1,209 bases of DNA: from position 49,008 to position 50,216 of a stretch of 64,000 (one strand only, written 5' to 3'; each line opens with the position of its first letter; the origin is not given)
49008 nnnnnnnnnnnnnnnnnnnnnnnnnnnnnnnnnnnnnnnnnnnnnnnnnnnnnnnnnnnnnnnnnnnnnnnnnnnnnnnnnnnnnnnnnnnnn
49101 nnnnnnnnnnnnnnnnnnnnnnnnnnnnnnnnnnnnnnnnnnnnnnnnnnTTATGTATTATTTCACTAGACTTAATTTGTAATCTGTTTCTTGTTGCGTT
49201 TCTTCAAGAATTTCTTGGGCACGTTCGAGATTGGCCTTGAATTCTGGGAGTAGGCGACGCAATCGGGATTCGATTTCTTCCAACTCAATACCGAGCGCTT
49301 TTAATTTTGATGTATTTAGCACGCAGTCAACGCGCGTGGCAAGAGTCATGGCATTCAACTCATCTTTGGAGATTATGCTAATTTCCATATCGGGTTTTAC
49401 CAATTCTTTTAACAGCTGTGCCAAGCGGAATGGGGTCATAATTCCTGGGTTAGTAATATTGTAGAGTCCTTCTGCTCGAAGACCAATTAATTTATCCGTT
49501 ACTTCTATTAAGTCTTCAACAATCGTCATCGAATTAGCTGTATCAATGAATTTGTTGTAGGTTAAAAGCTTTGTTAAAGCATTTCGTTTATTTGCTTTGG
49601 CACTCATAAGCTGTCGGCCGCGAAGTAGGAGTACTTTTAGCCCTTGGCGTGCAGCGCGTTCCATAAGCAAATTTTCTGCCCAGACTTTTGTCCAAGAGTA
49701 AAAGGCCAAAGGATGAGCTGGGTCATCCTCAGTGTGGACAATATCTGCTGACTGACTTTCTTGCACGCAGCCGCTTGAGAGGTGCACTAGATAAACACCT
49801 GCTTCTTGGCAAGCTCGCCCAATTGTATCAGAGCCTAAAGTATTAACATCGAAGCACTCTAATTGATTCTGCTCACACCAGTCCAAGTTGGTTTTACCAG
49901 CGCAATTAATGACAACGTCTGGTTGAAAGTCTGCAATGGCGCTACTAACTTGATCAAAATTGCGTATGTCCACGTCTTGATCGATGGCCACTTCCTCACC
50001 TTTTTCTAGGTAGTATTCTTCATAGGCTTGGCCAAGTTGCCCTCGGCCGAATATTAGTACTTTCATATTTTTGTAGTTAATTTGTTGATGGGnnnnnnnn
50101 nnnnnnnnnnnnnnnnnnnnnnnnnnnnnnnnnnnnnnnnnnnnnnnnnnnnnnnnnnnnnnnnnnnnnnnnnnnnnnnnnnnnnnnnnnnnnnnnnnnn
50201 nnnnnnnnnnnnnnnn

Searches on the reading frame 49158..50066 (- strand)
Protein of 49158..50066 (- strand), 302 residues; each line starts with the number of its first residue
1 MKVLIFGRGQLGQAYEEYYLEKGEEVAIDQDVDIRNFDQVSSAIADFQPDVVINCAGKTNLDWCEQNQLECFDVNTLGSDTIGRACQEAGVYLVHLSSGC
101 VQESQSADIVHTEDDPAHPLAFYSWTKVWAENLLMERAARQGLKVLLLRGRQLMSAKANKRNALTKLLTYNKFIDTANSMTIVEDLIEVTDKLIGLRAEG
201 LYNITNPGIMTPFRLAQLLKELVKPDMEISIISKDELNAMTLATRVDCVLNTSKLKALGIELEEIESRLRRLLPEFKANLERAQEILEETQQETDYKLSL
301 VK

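Call 4: search_protein_families(library=pfam, proteins=[window:49158-50066:-], max_evalue=0.01)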
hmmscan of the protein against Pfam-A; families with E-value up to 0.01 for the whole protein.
window:49158-50066:- (302 aa): 6 families
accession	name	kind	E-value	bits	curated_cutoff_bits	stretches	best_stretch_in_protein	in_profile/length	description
PF04321.23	RmlD_sub_bind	-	1e-30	107.2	27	1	1-276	1-285/287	RmlD substrate binding domain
PF01370.27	Epimerase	-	8e-20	71.7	20.9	1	7-169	5-187/240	NAD dependent epimerase/dehydratase family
PF02719.21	Polysacc_synt_2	-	8.4e-08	32.2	20.2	1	32-97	61-127/293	Polysaccharide biosynthesis protein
PF16363.11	GDP_Man_Dehyd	-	1.4e-07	31.7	27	1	32-148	59-178/332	GDP-mannose 4,6 dehydratase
PF01073.25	3Beta_HSD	-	1e-06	28.4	22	1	30-136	50-159/280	3-beta hydroxysteroid dehydrogenase/isomerase family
PF07993.18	NAD_binding_4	-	3.1e-06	27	20.1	1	50-150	90-204/258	Male sterility protein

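Call 5: search_protein_families(library=ncbifam, proteins=[window:49158-50066:-], max_evalue=0.01)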
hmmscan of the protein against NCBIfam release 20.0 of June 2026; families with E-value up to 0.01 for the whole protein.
window:49158-50066:- (302 aa): 9 families
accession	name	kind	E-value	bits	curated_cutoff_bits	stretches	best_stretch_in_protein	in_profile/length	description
TIGR01214.1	rmlD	equivalog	1.7e-28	99.6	224.05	1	2-275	1-284/285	dTDP-4-dehydrorhamnose reductase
NF007440.0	PRK09987.1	equivalog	3.8e-13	49.4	308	1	1-160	1-161/299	dTDP-4-dehydrorhamnose reductase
TIGR01179.1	galE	equivalog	2e-09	36.7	262.3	1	32-157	54-180/332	UDP-glucose 4-epimerase GalE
TIGR01181.1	dTDP_gluc_dehyt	equivalog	8.1e-08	31.7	365.1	1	31-148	56-176/321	dTDP-glucose 4,6-dehydratase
TIGR03589.1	PseB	equivalog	0.00027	20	407.75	1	2-97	32-124/324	UDP-N-acetylglucosamine 4,6-dehydratase (inverting)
TIGR02622.1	CDP_4_6_dhtase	equivalog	0.00061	19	278.45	1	28-131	57-162/352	CDP-glucose 4,6-dehydratase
NF007956.0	PRK10675.1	subfamily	0.00061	19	394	1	31-148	56-175/338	UDP-glucose 4-epimerase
TIGR02197.1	heptose_epim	equivalog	0.0033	16.6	274.6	0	63-141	79-156/316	ADP-glyceromanno-heptose 6-epimerase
NF006123.0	PRK08267.1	equivalog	0.0079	15.5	261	0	15-112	39-143/261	SDR family oxidoreductase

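Call 6: search_solved_structures(query=window:49158-50066:-, max_evalue=0.001, show_alignments=3)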
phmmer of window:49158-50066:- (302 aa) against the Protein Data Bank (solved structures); distinct sequences matched with E-value up to 0.001: 18.
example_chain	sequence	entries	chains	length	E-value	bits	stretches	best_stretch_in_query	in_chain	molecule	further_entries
4qqr_A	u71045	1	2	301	2.2e-29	105.7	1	41-273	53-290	3,5-epimerase/4-reductase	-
7jid_A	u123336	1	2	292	2.4e-24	89.2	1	1-277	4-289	UDP-L-Rhamnose Synthase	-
1vl0_A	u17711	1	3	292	4.8e-15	58.6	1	1-235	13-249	DTDP-4-dehydrorhamnose reductase, rfbD ortholog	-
3sc6_A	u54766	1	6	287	9.3e-14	54.4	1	3-246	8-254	dTDP-4-dehydrorhamnose reductase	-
4wpg_A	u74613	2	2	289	4.1e-10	42.5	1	4-140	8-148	dTDP-4-dehydrorhamnose reductase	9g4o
2ggs_A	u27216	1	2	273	1.7e-09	40.4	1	15-137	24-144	273aa long hypothetical dTDP-4-dehydrorhamnose reductase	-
1kbz_A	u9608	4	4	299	2e-09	40.2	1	1-159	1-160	dTDP-glucose oxidoreductase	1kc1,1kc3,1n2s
8g22_A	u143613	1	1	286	2.4e-08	36.7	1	4-139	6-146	dTDP-4-dehydrorhamnose reductase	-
8ctr_A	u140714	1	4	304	1.1e-07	34.5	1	1-137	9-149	dTDP-4-dehydrorhamnose reductase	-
9gpi_D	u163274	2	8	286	3.2e-07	33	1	7-261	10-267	dTDP-4-dehydrorhamnose reductase, putative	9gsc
2ydx_A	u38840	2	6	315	3.4e-07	32.9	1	32-150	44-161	METHIONINE ADENOSYLTRANSFERASE 2 SUBUNIT BETA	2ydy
4ndn_E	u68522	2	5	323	3.6e-07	32.8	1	32-150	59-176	Methionine adenosyltransferase 2 subunit beta | Isoform 2 of Methionine adenosyltransferase 2 subunit beta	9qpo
4ktt_E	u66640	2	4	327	3.7e-07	32.8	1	32-150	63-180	Methionine adenosyltransferase 2 subunit beta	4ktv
30gd_E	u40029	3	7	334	3.9e-07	32.7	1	32-150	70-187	Isoform 1 of Methionine adenosyltransferase 2 subunit beta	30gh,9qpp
5u9c_A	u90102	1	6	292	1.7e-06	30.6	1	33-138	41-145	dTDP-4-dehydrorhamnose Reductase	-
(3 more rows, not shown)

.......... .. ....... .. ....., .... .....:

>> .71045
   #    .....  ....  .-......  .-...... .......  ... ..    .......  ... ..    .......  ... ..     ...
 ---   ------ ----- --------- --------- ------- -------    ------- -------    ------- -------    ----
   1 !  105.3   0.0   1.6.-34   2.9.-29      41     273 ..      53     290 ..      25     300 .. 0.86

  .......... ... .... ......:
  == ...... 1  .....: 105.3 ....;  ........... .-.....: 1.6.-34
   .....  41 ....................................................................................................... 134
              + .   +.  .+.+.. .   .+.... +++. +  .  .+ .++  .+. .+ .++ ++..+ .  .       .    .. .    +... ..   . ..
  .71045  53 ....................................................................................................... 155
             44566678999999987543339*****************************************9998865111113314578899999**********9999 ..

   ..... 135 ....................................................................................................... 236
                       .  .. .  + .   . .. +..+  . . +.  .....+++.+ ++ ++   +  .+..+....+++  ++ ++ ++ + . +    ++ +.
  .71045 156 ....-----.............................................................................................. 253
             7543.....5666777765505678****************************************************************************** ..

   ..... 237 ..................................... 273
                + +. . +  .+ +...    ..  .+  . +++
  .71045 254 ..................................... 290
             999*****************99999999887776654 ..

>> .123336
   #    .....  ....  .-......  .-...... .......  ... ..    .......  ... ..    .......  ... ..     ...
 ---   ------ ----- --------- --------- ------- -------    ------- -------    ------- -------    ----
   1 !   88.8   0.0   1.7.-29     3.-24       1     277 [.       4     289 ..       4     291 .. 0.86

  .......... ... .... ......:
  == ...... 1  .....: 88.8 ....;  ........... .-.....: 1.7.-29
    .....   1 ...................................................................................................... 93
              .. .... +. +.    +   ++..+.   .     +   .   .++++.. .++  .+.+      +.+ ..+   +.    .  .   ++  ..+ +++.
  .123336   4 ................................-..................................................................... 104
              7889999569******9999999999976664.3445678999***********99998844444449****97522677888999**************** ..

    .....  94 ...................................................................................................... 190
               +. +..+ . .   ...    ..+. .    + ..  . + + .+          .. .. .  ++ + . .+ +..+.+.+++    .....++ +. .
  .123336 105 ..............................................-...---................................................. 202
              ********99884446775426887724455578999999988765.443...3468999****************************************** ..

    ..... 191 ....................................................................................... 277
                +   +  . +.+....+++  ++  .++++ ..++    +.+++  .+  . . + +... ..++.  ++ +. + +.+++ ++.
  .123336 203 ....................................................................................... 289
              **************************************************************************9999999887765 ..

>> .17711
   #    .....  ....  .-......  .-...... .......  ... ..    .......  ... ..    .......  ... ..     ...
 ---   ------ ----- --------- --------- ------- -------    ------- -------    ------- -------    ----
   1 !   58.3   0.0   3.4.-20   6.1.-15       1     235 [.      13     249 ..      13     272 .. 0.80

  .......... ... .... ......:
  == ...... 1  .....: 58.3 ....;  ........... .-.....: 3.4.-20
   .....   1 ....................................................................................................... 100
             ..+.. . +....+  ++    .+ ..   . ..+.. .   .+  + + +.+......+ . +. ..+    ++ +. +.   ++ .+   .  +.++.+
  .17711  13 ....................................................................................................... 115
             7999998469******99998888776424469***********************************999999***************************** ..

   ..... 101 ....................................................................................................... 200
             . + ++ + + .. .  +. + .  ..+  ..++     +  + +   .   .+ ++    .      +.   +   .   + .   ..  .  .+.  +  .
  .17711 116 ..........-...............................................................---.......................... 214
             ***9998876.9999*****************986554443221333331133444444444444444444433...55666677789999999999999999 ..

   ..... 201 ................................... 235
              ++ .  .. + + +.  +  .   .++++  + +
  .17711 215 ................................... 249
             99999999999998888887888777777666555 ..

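Call 9: find_encoding_contigs(protein=window:49158-50066:-, flank=10000, max_places=6)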
Protein window:49158-50066:- (302 aa): 2 contigs read that carry it; 2 places shown.
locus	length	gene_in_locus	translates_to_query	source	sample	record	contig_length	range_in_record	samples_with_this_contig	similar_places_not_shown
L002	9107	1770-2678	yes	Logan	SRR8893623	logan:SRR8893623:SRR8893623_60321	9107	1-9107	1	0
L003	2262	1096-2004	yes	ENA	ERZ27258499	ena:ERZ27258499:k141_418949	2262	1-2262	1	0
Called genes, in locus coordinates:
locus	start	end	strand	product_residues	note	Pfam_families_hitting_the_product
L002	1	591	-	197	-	?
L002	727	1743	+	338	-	PF01073:3Beta_HSD, PF01370:Epimerase, PF02719:Polysacc_synt_2, PF04321:RmlD_sub_bind, PF07993:NAD_binding_4, PF13460:NAD_binding_10, PF16363:GDP_Man_Dehyd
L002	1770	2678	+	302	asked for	PF01370:Epimerase, PF02719:Polysacc_synt_2 (weak), PF04321:RmlD_sub_bind, PF16363:GDP_Man_Dehyd (weak), PF01073:3Beta_HSD (weak), PF07993:NAD_binding_4 (weak)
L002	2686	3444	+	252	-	PF00483:NTP_transferase, PF12804:NTP_transf_3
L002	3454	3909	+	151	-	PF00293:NUDIX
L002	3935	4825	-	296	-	PF00535:Glycos_transf_2, PF10111:Glyco_tranf_2_2 (weak), PF13506:Glyco_transf_21 (faint), PF13641:Glyco_tranf_2_3, PF02709:Glyco_transf_7C, PF13632:Glyco_trans_2_3 (weak)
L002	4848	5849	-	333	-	PF00535:Glycos_transf_2, PF13641:Glyco_tranf_2_3, PF13632:Glyco_trans_2_3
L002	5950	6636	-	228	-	PF03559:Hexose_dehydrat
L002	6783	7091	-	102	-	PF00829:Ribosomal_L21p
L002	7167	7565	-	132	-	-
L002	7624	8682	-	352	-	PF00953:Glycos_transf_4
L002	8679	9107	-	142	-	?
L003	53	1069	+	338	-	PF01073:3Beta_HSD, PF01370:Epimerase, PF02719:Polysacc_synt_2, PF04321:RmlD_sub_bind, PF07993:NAD_binding_4, PF13460:NAD_binding_10, PF16363:GDP_Man_Dehyd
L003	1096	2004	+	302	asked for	PF01370:Epimerase, PF02719:Polysacc_synt_2 (weak), PF04321:RmlD_sub_bind, PF16363:GDP_Man_Dehyd (weak), PF01073:3Beta_HSD (weak), PF07993:NAD_binding_4 (weak)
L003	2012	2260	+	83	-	?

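Call 13: find_homologous_proteins(query=window:49158-50066:-, max_evalue=0.00001)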
Query window:49158-50066:- (302 aa): 231 proteins with E <= 0.00001 among 2086 candidates; the best 120 are listed.
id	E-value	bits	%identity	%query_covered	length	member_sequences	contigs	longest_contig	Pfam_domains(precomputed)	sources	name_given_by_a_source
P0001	5.0e-194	661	100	100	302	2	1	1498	PF04321.24,PF16363.12,PF02719.22,PF01073.26,PF07993.19,PF01370.28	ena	-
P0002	4.9e-171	585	88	100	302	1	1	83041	PF04321.24,PF16363.12,PF02719.22,PF01073.26,PF07993.19,PF01370.28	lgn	-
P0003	3.3e-165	566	83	100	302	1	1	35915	PF04321.24,PF16363.12,PF02719.22,PF01073.26,PF07993.19,PF01370.28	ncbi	-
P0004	7.9e-155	532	77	100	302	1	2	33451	PF04321.24,PF16363.12,PF02719.22,PF01073.26,PF07993.19,PF01370.28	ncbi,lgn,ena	-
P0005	4.5e-137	474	70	100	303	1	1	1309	PF04321.24,PF16363.12,PF02719.22,PF01073.26,PF07993.19,PF01370.28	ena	-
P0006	3.5e-136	471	71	100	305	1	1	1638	PF04321.24,PF16363.12,PF02719.22,PF01073.26,PF07993.19,PF01370.28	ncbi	-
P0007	2.1e-124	432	67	96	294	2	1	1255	PF04321.24,PF16363.12,PF02719.22,PF01073.26,PF07993.19,PF01370.28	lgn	-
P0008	1.8e-120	419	65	100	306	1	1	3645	PF04321.24,PF16363.12,PF02719.22,PF07993.19,PF01370.28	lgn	-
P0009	5.3e-120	418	64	100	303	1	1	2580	PF04321.24,PF16363.12,PF02719.22,PF01073.26,PF07993.19,PF01370.28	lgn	-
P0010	2.1e-119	416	62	100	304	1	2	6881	PF04321.24,PF16363.12,PF02719.22,PF01370.28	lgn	-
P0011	3.9e-119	415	63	100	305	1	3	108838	PF04321.24,PF16363.12,PF02719.22,PF01073.26,PF07993.19,PF01370.28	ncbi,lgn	-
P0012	6.4e-118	411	61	100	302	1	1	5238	PF04321.24,PF16363.12,PF02719.22,PF01073.26,PF07993.19,PF01370.28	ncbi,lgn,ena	-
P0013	1.2e-117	410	60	100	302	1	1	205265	PF04321.24,PF16363.12,PF02719.22,PF07993.19,PF01370.28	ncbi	-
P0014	7.4e-116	404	61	99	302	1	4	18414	PF04321.24,PF16363.12,PF02719.22,PF07993.19,PF01370.28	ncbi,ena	-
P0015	1.1e-114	400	61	99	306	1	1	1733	PF04321.24,PF16363.12,PF02719.22,PF07993.19,PF01370.28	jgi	jgi:3,5-epimerase/4-reductase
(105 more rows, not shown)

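Call 27: find_encoding_contigs(protein=P0002, flank=10000, max_places=2)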
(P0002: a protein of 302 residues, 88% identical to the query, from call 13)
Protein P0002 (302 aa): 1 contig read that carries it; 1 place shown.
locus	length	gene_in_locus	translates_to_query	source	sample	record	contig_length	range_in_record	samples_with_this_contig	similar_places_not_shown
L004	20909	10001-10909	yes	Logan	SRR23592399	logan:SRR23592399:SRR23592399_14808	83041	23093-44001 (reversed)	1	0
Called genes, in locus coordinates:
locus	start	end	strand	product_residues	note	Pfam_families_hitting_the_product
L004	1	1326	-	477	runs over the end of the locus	PF01943:Polysacc_synt, PF03023:MurJ (faint), PF13440:Polysacc_synt_3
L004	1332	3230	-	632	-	-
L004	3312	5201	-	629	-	PF00082:Peptidase_S8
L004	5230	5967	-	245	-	PF00535:Glycos_transf_2, PF10111:Glyco_tranf_2_2, PF13641:Glyco_tranf_2_3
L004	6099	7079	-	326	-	-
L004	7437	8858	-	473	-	PF04203:Sortase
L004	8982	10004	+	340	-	PF01073:3Beta_HSD, PF01370:Epimerase, PF02719:Polysacc_synt_2, PF04321:RmlD_sub_bind, PF07993:NAD_binding_4, PF13460:NAD_binding_10, PF16363:GDP_Man_Dehyd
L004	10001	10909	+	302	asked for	PF01370:Epimerase, PF02719:Polysacc_synt_2 (weak), PF04321:RmlD_sub_bind, PF16363:GDP_Man_Dehyd (weak), PF01073:3Beta_HSD (weak), PF07993:NAD_binding_4 (faint)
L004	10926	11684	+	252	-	PF00483:NTP_transferase, PF12804:NTP_transf_3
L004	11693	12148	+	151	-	PF00293:NUDIX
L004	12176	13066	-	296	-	PF00535:Glycos_transf_2, PF10111:Glyco_tranf_2_2 (weak), PF13506:Glyco_transf_21 (faint), PF13641:Glyco_tranf_2_3, PF02709:Glyco_transf_7C, PF13632:Glyco_trans_2_3 (weak)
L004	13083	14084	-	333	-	PF00535:Glycos_transf_2, PF13641:Glyco_tranf_2_3, PF13632:Glyco_trans_2_3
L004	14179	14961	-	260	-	-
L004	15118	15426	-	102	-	PF00829:Ribosomal_L21p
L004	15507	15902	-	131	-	-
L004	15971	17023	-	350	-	PF00953:Glycos_transf_4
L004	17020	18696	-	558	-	PF13632:Glyco_trans_2_3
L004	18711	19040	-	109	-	-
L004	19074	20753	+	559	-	-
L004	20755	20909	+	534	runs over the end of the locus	-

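Call 28: find_encoding_contigs(protein=P0003, flank=10000, max_places=2)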
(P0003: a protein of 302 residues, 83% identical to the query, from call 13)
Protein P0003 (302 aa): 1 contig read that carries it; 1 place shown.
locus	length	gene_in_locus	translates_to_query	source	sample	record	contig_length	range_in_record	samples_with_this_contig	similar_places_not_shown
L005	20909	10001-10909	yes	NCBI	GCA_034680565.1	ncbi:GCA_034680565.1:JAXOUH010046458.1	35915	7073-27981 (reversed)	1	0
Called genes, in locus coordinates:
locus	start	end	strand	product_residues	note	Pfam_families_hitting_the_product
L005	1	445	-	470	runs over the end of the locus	PF01943:Polysacc_synt, PF13440:Polysacc_synt_3, PF03023:MurJ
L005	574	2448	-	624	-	-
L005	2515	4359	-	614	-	PF00082:Peptidase_S8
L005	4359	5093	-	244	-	PF00535:Glycos_transf_2, PF10111:Glyco_tranf_2_2, PF13641:Glyco_tranf_2_3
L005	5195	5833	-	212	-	-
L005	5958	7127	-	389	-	-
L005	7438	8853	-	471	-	PF04203:Sortase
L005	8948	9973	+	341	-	PF01073:3Beta_HSD, PF01370:Epimerase, PF02719:Polysacc_synt_2, PF03435:Sacchrp_dh_NADP (weak), PF04321:RmlD_sub_bind, PF07993:NAD_binding_4, PF13460:NAD_binding_10, PF16363:GDP_Man_Dehyd, +1 more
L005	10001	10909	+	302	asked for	PF01370:Epimerase, PF02719:Polysacc_synt_2 (weak), PF04321:RmlD_sub_bind, PF16363:GDP_Man_Dehyd (weak), PF01073:3Beta_HSD (weak), PF07993:NAD_binding_4 (faint)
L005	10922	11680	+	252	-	PF00483:NTP_transferase, PF12804:NTP_transf_3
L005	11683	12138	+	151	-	PF00293:NUDIX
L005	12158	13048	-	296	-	PF00535:Glycos_transf_2, PF10111:Glyco_tranf_2_2 (weak), PF13632:Glyco_trans_2_3 (faint), PF13641:Glyco_tranf_2_3, PF02709:Glyco_transf_7C (weak)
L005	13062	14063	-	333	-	PF00535:Glycos_transf_2, PF13641:Glyco_tranf_2_3, PF13632:Glyco_trans_2_3 (weak)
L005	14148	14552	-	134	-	PF05523:FdtA (weak), PF00190:Cupin_1, PF14667:Polysacc_synt_C, PF07883:Cupin_2 (weak)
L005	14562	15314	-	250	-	-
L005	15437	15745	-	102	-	PF00829:Ribosomal_L21p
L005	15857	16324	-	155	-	-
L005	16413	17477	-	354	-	PF00953:Glycos_transf_4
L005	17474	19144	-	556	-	PF13632:Glyco_trans_2_3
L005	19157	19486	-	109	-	-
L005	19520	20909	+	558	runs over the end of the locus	-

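Call 31: search_protein_families(library=pfam, proteins=[L004:14179-14961:-, L005:14562-15314:-, L005:14148-14552:-], max_evalue=1)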
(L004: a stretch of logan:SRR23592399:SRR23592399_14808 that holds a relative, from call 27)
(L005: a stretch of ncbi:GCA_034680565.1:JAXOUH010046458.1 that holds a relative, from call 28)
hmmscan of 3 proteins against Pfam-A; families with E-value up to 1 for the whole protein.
L004:14179-14961:- (260 aa): 1 family
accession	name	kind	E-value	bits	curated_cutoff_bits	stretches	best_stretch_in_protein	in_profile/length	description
PF00293.34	NUDIX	-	0.0014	19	21.1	1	140-241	31-130/134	NUDIX domain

L005:14562-15314:- (250 aa): 1 family
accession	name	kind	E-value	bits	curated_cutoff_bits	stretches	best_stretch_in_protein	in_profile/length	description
PF00293.34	NUDIX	-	0.01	16.3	21.1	1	132-235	30-131/134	NUDIX domain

L005:14148-14552:- (134 aa): 5 families
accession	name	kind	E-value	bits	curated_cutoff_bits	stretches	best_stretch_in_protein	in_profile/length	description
PF14667.12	Polysacc_synt_C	-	9e-10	39.1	28.7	1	41-118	24-101/111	Polysaccharide biosynthesis C-terminal domain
PF00190.28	Cupin_1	-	1e-07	32.1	22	1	42-120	40-117/151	Cupin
PF07883.17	Cupin_2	-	1.6e-07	31.4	27.2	1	40-113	3-68/70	Cupin domain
PF05523.17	FdtA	-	5.8e-06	26.6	23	1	20-119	21-113/131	WxcM-like, C-terminal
PF05743.18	UEV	-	0.21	11.9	27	1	58-123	10-65/121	UEV domain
